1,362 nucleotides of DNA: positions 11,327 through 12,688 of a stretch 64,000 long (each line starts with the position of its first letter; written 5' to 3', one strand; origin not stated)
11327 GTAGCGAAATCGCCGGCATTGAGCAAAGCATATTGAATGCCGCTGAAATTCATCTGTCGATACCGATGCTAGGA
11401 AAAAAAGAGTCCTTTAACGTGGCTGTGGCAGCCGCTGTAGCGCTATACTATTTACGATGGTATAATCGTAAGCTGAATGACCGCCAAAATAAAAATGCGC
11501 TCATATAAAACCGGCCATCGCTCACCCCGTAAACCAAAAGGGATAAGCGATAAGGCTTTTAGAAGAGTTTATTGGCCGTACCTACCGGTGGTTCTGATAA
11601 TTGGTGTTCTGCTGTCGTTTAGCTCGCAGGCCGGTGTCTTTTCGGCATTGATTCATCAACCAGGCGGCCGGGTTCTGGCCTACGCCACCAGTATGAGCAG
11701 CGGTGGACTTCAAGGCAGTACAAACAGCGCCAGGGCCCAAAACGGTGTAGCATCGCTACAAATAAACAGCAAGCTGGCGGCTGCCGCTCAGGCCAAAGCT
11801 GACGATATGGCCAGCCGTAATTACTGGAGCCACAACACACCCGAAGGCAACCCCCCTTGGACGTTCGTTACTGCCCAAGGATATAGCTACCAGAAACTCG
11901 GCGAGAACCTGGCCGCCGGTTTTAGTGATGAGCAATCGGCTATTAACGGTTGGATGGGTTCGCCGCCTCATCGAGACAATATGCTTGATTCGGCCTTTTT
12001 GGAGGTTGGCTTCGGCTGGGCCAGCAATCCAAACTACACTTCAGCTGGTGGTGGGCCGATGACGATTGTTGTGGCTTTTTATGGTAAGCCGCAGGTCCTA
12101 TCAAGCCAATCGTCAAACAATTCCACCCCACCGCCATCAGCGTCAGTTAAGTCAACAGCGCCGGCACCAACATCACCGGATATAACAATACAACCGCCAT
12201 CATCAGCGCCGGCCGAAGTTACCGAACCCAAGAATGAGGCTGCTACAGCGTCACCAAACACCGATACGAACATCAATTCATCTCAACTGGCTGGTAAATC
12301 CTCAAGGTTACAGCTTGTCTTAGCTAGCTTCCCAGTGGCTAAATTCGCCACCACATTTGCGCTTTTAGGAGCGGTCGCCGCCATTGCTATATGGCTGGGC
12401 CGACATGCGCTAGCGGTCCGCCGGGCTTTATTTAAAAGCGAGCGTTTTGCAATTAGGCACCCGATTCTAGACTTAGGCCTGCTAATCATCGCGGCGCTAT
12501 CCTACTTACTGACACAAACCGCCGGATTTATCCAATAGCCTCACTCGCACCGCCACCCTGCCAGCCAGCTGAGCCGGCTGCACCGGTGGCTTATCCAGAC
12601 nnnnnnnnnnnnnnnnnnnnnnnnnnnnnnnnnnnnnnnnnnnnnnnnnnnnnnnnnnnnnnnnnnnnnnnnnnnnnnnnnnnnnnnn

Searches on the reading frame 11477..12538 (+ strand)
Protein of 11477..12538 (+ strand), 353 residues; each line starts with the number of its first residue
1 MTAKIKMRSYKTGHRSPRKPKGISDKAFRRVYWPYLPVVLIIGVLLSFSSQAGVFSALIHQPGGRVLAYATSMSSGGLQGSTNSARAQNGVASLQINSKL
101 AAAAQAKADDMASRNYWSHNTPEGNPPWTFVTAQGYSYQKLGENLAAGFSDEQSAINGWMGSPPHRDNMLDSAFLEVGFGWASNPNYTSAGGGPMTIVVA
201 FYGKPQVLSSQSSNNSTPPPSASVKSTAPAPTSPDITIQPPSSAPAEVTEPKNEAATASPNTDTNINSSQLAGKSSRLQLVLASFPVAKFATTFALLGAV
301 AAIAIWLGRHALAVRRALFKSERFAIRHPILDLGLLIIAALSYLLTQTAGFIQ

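Call 7: search_protein_families(library=pfam, proteins=[window:11477-12538:+], max_evalue=0.00001)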
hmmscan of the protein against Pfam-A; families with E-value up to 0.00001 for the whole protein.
window:11477-12538:+ (353 aa): 1 family
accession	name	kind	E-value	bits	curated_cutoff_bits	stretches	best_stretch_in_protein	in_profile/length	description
PF00188.32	CAP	-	2.1e-21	77.4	21.1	1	82-189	4-110/117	Cysteine-rich secretory protein family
